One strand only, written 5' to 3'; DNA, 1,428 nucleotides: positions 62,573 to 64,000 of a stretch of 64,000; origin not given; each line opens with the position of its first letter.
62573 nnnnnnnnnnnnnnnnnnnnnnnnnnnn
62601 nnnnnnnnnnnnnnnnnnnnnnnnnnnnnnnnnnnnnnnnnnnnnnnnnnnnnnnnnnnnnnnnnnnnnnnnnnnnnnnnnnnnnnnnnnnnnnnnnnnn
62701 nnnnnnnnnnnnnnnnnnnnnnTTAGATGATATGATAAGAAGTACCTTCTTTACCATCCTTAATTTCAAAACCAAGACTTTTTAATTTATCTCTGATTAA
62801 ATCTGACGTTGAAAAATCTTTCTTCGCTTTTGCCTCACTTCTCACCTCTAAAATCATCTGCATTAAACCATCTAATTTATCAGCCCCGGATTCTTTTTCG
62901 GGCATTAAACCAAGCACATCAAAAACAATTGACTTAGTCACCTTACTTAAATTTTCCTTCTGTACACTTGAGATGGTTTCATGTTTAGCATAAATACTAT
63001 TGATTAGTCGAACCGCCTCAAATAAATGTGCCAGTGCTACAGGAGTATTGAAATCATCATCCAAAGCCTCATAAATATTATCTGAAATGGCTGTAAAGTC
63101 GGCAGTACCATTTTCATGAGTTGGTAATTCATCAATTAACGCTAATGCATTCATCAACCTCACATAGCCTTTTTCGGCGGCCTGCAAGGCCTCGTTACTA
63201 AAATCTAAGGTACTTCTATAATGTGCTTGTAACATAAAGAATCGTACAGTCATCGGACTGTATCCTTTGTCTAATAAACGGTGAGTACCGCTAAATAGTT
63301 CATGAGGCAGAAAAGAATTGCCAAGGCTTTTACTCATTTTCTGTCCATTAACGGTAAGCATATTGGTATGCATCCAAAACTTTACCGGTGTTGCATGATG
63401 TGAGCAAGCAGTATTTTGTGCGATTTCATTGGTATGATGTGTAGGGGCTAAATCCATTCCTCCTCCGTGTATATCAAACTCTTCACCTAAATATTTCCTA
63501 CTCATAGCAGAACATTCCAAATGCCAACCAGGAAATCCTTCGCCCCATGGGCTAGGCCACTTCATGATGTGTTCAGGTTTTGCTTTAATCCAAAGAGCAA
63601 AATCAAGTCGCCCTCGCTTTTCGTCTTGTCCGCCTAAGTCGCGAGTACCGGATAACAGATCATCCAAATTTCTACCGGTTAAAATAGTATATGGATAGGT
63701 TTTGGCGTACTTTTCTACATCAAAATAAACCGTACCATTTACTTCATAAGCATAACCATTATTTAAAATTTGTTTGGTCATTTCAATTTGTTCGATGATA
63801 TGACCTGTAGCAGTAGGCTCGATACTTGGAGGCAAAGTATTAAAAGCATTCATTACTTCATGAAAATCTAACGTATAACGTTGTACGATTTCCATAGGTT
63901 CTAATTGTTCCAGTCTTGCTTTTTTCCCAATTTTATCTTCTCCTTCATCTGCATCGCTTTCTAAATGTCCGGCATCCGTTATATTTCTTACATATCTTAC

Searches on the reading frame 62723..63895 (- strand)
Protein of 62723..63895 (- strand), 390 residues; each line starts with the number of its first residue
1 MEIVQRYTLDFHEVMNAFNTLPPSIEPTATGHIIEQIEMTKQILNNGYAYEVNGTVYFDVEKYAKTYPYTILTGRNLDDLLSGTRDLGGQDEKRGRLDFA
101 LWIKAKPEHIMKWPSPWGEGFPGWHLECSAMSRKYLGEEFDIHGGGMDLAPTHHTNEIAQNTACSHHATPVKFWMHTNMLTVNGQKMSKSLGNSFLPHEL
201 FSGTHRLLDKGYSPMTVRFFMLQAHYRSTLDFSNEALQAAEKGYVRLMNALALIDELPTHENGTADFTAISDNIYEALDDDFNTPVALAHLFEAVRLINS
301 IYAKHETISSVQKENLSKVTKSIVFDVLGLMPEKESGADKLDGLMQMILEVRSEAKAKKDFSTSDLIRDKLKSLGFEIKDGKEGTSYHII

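Call 15: search_protein_families(library=pfam, proteins=[window:62723-63895:-], max_evalue=0.001)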
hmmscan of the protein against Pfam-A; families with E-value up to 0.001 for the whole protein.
window:62723-63895:- (390 aa): 2 families
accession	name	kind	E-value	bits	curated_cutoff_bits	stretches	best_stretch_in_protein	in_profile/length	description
PF01406.26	tRNA-synt_1e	-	7e-72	242.8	27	1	2-241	74-300/301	tRNA synthetases class I (C) catalytic domain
PF09190.17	DALR_2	-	3.1e-12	47.3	22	1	275-330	3-55/57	DALR domain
